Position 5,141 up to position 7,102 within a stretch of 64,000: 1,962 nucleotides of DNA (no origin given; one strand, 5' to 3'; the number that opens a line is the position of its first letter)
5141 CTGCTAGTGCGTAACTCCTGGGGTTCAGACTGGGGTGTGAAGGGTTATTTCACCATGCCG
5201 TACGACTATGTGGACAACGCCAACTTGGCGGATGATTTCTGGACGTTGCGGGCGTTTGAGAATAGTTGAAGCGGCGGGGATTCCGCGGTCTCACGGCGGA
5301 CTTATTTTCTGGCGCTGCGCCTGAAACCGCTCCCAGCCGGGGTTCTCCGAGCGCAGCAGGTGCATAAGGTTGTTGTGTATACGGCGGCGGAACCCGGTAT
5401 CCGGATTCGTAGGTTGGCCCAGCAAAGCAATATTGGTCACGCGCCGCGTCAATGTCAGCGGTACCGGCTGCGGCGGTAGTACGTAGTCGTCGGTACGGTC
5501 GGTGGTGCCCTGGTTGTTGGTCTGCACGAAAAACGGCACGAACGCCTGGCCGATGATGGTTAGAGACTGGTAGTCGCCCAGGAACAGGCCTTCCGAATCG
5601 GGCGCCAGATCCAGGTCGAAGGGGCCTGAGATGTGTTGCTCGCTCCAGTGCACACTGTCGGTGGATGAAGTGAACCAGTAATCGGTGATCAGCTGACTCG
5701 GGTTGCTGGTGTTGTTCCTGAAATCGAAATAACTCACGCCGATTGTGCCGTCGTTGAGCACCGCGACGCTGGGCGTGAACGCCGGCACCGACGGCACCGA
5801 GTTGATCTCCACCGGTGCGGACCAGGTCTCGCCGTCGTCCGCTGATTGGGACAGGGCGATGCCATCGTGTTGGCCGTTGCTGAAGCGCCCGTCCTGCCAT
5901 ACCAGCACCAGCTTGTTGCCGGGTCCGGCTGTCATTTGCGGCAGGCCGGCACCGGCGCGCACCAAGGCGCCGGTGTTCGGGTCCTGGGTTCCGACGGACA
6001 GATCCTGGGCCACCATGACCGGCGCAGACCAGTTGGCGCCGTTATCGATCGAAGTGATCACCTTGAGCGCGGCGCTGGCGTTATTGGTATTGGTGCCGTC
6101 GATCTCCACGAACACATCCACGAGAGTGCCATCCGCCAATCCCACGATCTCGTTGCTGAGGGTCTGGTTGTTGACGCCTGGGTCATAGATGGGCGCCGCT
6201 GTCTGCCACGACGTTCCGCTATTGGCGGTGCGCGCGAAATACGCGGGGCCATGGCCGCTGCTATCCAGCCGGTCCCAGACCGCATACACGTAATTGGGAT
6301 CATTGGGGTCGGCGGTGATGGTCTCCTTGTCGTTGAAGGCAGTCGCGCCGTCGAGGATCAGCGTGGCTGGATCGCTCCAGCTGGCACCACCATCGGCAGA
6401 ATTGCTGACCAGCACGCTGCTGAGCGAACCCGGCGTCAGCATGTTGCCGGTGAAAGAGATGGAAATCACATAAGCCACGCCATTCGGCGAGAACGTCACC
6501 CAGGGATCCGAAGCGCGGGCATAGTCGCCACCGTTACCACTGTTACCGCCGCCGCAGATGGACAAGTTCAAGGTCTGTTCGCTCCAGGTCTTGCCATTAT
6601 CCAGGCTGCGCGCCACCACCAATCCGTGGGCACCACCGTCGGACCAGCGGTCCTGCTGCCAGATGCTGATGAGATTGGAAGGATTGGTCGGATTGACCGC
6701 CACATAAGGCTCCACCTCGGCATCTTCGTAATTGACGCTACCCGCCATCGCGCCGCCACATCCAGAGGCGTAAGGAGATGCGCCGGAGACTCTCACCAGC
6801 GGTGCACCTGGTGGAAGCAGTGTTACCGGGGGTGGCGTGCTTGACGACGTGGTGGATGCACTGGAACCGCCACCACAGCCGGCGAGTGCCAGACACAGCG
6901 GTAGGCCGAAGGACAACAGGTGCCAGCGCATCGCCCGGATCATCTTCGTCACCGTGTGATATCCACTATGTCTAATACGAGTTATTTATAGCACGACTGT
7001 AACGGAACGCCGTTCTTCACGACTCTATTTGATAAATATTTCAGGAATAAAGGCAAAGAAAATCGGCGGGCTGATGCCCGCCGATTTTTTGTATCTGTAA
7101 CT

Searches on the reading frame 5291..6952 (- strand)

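Call 66: search_protein_families(library=pfam, proteins=[window:5291-6952:-], max_evalue=0.00001)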
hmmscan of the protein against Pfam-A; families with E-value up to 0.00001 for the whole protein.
window:5291-6952:- (553 aa): 2 families
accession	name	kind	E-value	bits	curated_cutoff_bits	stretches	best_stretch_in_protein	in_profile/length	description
PF13088.12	BNR_2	-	1e-13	51.7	31.4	0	335-443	51-157/277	BNR repeat-like domain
PF02012.26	BNR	-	9.9e-06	25.3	27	0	115-124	2-11/12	BNR/Asp-box repeat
